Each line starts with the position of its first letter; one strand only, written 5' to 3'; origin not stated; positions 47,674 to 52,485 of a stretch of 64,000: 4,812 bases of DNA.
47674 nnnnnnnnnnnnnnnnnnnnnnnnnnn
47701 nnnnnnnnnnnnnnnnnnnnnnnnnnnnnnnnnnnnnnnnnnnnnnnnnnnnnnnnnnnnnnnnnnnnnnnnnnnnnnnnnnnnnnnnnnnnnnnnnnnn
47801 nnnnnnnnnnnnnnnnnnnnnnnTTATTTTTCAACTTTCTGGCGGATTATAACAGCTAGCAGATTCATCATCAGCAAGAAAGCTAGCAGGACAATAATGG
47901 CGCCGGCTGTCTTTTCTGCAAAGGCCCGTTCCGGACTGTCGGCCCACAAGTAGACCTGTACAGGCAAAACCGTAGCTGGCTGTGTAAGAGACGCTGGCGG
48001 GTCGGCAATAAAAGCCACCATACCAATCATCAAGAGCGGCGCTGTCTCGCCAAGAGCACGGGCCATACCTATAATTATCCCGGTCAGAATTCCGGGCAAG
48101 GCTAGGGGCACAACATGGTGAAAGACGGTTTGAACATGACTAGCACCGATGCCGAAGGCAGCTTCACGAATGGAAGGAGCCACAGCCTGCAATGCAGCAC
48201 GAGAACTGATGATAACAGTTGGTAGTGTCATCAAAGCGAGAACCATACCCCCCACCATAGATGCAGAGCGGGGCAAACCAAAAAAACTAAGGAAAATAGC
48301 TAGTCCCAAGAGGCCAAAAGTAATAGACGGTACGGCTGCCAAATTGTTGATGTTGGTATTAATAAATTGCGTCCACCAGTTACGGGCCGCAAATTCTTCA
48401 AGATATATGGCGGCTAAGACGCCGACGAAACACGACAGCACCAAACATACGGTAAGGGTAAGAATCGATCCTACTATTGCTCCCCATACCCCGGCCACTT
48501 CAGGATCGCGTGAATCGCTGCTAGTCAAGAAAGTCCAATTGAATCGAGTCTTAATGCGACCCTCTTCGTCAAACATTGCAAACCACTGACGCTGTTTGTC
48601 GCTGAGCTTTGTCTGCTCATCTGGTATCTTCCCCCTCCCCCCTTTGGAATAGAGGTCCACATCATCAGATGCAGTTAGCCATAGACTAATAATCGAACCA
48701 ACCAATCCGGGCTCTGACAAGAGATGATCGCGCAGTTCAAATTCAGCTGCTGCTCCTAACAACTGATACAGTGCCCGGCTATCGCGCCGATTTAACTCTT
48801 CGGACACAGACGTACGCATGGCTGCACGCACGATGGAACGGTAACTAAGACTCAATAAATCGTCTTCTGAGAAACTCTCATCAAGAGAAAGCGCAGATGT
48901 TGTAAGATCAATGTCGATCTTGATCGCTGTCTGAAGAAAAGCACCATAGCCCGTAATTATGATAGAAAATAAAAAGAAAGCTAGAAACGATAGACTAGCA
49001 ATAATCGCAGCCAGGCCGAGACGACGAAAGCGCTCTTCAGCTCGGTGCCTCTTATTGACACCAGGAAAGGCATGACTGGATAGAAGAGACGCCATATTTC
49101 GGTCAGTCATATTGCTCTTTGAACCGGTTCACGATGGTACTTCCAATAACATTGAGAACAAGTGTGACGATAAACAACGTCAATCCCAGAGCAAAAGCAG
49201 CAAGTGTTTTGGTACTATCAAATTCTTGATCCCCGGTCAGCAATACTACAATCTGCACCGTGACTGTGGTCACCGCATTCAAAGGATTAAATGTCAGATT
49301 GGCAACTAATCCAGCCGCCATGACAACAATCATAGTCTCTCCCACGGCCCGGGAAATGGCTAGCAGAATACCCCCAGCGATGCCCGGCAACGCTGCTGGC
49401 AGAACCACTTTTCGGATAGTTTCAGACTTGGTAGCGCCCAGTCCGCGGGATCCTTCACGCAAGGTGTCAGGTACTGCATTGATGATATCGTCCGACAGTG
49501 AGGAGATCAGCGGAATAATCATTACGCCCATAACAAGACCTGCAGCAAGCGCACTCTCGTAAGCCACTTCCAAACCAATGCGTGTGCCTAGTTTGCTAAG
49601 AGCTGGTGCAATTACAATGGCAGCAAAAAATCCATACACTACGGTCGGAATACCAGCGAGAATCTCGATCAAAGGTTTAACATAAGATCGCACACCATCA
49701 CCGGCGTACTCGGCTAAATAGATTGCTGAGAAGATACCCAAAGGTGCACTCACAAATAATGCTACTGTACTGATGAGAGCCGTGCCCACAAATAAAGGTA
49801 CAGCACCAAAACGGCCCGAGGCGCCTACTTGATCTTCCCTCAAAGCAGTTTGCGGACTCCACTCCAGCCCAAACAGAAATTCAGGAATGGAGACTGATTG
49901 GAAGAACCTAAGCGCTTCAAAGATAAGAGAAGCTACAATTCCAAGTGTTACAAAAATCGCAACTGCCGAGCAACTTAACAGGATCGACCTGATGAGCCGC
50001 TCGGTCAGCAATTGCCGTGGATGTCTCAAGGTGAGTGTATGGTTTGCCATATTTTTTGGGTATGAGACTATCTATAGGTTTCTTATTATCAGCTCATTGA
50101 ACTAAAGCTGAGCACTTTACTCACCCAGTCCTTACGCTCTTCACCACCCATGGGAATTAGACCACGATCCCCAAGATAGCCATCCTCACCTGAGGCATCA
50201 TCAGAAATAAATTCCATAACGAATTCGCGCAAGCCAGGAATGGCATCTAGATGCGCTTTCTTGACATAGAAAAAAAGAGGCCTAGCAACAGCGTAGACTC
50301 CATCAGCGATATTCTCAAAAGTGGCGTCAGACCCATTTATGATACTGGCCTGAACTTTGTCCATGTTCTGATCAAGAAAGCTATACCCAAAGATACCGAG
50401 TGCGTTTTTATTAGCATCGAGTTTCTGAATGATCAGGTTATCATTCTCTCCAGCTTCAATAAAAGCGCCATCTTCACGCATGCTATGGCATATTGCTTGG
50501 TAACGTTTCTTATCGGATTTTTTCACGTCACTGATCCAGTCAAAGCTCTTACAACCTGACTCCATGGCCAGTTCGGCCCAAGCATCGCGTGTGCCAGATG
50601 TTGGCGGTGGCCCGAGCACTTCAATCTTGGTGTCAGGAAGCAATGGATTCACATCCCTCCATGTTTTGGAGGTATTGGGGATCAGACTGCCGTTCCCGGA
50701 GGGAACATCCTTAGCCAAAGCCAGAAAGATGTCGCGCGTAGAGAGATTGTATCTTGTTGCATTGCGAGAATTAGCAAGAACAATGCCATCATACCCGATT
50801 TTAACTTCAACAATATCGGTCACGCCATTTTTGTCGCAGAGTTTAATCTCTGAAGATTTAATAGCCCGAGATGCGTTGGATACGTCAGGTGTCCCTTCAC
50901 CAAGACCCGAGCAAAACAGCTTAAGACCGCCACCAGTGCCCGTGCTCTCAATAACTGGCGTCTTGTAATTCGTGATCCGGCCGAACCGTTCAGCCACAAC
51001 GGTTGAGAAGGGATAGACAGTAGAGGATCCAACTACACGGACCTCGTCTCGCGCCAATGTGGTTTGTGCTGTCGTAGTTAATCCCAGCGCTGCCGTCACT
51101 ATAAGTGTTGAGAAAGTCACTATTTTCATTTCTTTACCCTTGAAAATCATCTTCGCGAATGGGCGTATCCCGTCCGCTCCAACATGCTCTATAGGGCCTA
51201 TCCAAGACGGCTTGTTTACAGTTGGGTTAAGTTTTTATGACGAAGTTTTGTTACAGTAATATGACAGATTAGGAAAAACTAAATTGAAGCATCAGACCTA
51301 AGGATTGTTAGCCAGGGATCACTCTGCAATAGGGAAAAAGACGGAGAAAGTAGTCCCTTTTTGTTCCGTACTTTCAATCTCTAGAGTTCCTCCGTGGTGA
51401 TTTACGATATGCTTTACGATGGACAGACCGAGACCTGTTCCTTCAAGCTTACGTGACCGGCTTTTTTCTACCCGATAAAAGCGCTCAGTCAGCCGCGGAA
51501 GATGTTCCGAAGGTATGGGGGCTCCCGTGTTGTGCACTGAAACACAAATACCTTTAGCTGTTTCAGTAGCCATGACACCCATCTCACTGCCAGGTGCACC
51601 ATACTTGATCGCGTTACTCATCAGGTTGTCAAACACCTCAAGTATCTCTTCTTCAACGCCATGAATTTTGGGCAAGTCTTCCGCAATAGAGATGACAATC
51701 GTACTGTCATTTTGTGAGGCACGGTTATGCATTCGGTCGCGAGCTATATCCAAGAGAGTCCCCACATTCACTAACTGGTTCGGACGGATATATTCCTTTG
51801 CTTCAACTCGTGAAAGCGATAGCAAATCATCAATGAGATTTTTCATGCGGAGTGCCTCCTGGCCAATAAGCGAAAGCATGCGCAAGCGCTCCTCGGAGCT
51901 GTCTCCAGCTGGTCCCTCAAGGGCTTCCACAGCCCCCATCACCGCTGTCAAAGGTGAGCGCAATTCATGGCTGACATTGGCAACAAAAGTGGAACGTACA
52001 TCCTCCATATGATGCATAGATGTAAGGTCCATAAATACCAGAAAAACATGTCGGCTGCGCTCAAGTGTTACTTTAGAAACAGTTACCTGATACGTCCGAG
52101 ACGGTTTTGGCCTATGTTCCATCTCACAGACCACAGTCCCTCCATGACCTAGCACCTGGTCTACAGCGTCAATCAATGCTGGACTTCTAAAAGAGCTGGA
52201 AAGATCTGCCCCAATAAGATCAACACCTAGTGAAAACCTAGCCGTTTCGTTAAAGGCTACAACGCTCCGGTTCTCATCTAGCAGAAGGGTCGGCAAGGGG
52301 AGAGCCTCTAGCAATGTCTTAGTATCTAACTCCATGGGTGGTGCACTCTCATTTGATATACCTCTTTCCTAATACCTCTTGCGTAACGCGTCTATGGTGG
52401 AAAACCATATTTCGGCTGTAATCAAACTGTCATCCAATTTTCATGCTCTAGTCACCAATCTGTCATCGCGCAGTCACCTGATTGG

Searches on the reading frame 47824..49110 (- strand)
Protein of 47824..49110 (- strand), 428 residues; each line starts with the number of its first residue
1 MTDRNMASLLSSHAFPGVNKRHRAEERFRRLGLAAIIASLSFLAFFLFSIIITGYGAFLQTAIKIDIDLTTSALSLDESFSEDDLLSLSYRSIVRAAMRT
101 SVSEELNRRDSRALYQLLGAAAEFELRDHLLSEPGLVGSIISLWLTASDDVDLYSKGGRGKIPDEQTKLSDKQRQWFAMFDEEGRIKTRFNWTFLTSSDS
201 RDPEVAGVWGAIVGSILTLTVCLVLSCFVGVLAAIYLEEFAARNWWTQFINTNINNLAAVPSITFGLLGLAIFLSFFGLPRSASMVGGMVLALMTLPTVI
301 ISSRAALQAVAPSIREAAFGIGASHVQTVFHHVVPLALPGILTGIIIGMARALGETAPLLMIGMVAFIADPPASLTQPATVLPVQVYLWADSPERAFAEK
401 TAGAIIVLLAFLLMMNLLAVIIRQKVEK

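Call 11: search_protein_families(library=pfam, proteins=[window:47824-49110:-], max_evalue=0.0001)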
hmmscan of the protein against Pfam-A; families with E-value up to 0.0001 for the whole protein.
window:47824-49110:- (428 aa): 2 families
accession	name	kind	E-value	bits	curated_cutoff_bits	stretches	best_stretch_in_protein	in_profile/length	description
PF11812.13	DUF3333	-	2.5e-39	135.3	26.5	1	18-158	4-144/151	Domain of unknown function (DUF3333)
PF00528.27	BPD_transp_1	-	7.9e-16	58.8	26.4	1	230-427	1-183/184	Binding-protein-dependent transport system inner membrane component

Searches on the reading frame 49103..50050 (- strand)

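Call 11: search_protein_families(library=pfam, proteins=[window:49103-50050:-], max_evalue=0.0001)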
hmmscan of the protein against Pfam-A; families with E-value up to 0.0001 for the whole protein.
window:49103-50050:- (315 aa): 1 family
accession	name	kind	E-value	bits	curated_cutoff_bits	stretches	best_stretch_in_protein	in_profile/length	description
PF00528.27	BPD_transp_1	-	8.4e-17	61.9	26.4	1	104-307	4-179/184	Binding-protein-dependent transport system inner membrane component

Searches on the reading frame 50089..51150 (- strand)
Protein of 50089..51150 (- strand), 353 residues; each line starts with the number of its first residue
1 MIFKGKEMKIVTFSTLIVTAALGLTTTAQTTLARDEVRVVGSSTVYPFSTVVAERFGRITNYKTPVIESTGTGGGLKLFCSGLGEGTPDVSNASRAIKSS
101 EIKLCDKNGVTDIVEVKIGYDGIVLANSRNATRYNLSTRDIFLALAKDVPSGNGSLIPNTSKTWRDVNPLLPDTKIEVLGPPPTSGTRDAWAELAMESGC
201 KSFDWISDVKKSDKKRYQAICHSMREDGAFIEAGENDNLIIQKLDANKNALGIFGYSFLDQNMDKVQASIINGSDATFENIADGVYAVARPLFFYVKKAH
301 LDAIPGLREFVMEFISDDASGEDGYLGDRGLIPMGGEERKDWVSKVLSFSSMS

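Call 11: search_protein_families(library=pfam, proteins=[window:50089-51150:-], max_evalue=0.0001)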
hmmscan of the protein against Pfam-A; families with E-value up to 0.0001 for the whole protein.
window:50089-51150:- (353 aa): 1 family
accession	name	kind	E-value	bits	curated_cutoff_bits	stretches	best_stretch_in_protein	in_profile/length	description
PF12849.12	PBP_like_2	-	2.1e-43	149.4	27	1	27-317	2-266/267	PBP superfamily domain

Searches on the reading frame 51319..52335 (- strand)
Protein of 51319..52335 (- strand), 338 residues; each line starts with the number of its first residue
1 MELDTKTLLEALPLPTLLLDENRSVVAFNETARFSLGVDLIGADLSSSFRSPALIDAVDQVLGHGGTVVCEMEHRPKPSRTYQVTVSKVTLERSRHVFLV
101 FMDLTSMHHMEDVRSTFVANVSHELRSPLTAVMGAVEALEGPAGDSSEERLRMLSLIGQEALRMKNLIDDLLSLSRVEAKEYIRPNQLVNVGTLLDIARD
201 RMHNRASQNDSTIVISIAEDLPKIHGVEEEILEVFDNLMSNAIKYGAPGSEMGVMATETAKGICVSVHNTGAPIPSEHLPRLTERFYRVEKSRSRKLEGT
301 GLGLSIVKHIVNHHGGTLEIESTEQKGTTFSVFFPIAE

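Call 12: search_protein_families(library=pfam, proteins=[window:51319-52335:-], max_evalue=0.0001)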
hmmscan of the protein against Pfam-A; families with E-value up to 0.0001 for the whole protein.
window:51319-52335:- (338 aa): 3 families
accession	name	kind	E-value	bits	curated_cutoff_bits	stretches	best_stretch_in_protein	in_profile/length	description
PF02518.31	HATPase_c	-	2.7e-27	95.9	26.4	1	227-337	2-110/111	Histidine kinase-, DNA gyrase B-, and HSP90-like ATPase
PF00512.31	HisKA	-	2.4e-18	66.4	26.9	1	114-179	2-65/66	His Kinase A (phospho-acceptor) domain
PF13581.12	HATPase_c_2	-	2e-05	25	27.4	1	238-329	39-122/127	Histidine kinase-like ATPase domain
